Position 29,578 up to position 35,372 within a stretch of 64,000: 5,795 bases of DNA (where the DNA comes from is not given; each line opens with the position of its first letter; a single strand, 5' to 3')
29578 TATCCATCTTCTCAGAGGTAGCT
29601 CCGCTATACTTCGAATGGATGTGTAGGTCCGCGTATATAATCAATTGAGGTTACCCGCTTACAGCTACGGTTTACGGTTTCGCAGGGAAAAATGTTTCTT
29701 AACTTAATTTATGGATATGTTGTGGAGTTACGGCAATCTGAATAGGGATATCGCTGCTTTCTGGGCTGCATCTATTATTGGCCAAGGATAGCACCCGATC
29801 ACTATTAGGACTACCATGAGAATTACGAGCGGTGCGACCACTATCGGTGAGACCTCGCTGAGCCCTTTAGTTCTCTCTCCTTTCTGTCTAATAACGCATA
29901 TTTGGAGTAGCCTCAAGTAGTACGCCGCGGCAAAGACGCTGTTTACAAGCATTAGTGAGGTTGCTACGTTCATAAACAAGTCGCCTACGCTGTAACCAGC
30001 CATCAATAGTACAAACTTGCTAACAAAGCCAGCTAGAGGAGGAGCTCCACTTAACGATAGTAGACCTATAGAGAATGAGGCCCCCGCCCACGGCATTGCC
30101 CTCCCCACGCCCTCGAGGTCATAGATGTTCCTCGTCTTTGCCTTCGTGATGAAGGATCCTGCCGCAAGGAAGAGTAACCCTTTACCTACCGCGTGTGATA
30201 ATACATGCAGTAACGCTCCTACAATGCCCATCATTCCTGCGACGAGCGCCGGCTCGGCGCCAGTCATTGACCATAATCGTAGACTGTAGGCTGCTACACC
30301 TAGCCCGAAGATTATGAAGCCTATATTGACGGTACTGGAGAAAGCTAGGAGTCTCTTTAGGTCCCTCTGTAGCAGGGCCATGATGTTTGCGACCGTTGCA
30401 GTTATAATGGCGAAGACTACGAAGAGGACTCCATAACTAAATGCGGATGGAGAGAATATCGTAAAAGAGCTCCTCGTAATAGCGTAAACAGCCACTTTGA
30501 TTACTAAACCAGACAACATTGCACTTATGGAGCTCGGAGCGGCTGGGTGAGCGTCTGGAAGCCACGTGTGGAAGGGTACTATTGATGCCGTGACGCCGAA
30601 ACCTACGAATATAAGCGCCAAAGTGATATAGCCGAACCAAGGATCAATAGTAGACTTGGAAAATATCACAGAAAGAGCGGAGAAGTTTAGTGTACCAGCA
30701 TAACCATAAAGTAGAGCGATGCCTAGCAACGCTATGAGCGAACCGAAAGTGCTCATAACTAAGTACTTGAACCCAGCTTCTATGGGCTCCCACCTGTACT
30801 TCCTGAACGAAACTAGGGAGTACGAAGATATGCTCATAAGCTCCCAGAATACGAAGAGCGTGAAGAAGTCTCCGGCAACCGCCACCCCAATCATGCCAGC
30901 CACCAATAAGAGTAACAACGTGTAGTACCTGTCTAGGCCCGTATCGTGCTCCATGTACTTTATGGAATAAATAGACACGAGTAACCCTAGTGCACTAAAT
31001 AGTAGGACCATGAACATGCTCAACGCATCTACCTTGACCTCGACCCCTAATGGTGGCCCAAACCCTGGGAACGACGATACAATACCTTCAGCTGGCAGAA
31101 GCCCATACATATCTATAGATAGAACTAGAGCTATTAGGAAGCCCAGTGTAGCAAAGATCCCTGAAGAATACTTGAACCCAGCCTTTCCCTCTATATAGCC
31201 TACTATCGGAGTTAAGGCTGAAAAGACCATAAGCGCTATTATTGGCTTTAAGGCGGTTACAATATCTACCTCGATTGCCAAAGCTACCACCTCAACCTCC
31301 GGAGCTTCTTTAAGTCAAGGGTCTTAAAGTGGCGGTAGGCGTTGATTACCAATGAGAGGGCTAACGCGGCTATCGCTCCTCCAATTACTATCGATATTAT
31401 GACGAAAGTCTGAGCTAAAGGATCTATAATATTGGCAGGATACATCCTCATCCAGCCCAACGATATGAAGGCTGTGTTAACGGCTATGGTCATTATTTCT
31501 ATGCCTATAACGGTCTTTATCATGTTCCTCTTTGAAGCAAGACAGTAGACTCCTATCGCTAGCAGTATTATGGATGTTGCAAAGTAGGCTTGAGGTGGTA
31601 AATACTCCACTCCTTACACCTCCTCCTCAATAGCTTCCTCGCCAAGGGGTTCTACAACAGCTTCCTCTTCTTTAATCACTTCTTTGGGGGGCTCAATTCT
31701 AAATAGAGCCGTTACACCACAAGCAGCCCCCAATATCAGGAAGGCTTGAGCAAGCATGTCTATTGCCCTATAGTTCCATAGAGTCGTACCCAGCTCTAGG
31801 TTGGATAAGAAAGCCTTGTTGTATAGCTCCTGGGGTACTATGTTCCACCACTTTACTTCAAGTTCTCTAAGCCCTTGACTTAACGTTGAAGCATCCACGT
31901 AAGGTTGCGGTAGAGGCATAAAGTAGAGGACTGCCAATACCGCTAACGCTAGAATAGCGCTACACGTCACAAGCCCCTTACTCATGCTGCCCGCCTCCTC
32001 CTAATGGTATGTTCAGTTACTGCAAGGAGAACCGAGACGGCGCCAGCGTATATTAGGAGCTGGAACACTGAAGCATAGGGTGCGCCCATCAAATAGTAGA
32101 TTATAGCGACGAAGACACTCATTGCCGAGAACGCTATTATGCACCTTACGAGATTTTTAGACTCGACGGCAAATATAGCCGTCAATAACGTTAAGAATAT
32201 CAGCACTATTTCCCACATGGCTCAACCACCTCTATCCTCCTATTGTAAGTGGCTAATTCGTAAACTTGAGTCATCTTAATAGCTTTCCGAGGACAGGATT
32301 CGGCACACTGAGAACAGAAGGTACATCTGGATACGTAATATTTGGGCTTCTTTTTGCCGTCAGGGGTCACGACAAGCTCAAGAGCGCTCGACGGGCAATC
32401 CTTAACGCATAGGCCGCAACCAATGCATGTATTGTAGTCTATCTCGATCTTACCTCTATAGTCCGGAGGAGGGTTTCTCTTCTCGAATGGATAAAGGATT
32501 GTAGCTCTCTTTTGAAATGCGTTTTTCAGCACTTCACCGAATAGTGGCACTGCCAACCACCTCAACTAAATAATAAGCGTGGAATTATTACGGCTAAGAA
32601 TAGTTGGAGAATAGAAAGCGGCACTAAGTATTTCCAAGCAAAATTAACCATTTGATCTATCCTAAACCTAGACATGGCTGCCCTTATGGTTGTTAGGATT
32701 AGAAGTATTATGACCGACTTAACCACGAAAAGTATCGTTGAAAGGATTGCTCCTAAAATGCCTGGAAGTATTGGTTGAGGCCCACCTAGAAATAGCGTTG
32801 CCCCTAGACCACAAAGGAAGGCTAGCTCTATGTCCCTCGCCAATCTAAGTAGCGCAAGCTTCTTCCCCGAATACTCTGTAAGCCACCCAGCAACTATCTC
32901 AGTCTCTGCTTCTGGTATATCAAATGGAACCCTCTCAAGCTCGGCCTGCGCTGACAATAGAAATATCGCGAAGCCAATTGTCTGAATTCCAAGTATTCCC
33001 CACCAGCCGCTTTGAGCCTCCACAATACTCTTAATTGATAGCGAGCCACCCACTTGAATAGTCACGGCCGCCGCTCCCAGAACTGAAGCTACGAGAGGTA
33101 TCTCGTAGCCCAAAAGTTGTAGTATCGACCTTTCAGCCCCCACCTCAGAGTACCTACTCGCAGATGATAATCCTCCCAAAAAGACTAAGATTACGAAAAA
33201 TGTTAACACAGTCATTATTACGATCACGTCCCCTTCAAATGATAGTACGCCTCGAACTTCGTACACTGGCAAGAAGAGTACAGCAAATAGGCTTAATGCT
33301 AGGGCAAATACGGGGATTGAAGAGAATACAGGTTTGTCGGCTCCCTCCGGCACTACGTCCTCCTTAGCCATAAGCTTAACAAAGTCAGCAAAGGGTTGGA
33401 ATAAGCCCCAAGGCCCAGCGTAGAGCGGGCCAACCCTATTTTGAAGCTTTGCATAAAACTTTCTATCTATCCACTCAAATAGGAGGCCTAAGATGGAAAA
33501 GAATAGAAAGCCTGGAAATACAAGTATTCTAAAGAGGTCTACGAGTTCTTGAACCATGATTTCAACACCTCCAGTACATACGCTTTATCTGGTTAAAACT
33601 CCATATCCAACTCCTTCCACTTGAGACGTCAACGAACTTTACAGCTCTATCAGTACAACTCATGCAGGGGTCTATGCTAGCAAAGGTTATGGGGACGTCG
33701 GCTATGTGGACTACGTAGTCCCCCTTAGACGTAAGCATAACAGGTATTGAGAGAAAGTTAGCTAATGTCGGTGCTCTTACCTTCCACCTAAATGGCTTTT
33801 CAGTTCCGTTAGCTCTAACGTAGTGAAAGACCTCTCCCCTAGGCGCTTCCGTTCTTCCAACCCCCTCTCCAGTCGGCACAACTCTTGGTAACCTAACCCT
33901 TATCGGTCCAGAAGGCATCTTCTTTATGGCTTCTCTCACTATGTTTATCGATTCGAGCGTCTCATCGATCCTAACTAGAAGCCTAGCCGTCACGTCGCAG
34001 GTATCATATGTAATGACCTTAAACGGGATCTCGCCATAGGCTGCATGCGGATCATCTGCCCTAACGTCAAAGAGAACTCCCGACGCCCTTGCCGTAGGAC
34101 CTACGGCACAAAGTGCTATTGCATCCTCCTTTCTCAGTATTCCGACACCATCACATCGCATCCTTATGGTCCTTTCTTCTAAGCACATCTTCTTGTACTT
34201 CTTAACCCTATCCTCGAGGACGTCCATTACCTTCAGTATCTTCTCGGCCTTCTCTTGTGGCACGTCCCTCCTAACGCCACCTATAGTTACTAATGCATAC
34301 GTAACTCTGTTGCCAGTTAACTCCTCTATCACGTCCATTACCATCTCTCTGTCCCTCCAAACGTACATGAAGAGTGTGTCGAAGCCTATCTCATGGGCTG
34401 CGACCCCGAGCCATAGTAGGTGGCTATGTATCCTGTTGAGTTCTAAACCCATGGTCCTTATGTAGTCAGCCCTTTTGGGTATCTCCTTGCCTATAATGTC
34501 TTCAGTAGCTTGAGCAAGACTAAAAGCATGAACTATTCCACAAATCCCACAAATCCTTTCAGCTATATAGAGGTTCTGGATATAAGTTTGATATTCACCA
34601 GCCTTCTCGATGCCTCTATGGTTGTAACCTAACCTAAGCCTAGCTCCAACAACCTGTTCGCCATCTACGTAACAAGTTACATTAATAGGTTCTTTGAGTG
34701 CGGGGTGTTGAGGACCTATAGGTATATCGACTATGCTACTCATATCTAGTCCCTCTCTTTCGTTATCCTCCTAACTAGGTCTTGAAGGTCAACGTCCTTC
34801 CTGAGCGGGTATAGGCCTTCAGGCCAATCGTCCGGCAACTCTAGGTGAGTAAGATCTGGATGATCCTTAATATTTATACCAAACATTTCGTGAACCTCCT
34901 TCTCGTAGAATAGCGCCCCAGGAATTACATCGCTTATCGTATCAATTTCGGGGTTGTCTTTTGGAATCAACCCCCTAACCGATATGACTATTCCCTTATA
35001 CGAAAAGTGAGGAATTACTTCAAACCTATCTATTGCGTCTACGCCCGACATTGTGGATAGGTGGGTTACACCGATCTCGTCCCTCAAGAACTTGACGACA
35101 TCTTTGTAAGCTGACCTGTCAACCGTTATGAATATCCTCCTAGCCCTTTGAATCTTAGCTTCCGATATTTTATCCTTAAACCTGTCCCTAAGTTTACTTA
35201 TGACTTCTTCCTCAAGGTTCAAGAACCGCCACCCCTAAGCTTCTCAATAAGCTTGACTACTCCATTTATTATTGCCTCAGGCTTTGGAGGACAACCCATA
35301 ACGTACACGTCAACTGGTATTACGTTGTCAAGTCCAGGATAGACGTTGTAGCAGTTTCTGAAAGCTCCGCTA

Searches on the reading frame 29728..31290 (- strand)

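Call 72: search_protein_families(library=pfam, proteins=[window:29728-31290:-], max_evalue=0.00001)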
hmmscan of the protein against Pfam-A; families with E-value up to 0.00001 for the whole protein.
window:29728-31290:- (520 aa): 2 families
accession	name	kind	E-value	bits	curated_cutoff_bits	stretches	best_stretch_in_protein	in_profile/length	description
PF00361.26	Proton_antipo_M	-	5.2e-60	203.6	21.5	2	139-339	1-200/294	NADH:quinone oxidoreductase/Mrp antiporter, TM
PF00662.26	Proton_antipo_N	-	2e-11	44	24.5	1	83-123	11-51/51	NADH-Ubiquinone oxidoreductase (complex I), chain 5 N-terminus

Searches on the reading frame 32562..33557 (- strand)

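Call 72: search_protein_families(library=pfam, proteins=[window:32562-33557:-], max_evalue=0.00001)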
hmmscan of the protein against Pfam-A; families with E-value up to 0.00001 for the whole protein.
window:32562-33557:- (331 aa): 1 family
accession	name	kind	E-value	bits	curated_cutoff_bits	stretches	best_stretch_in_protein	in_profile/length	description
PF00146.26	NADHdh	-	1.1e-87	294.7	27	1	18-322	8-297/298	NADH dehydrogenase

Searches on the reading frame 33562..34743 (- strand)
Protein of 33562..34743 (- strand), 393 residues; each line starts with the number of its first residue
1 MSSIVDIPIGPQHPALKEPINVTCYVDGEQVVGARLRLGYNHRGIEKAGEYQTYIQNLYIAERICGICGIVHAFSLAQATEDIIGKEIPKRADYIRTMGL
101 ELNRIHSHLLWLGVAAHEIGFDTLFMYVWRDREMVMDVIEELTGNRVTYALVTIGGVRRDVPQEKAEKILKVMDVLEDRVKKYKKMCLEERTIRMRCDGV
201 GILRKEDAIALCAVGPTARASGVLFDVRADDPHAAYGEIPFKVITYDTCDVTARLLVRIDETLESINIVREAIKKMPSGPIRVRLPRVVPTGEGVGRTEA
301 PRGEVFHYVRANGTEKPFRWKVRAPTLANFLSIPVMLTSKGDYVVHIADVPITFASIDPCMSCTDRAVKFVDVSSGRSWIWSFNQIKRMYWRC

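Call 72: search_protein_families(library=pfam, proteins=[window:33562-34743:-], max_evalue=0.00001)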
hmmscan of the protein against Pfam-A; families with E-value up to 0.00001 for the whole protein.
window:33562-34743:- (393 aa): 2 families
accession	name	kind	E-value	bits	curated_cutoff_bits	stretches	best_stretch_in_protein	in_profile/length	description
PF00346.24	Complex1_49kDa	-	1.1e-71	241.5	24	2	119-289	2-172/271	Respiratory-chain NADH dehydrogenase, 49 Kd subunit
PF00374.24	NiFeSe_Hases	-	1.5e-13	51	25.8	1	43-111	1-69/508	Nickel-dependent hydrogenase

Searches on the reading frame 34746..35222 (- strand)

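Call 72: search_protein_families(library=pfam, proteins=[window:34746-35222:-], max_evalue=0.00001)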
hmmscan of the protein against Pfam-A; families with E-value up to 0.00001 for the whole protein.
window:34746-35222:- (158 aa): 1 family
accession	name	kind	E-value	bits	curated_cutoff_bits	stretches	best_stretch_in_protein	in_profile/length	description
PF00329.25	Complex1_30kDa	-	3.8e-30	105.4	22.5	1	32-147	1-121/124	Respiratory-chain NADH dehydrogenase, 30 Kd subunit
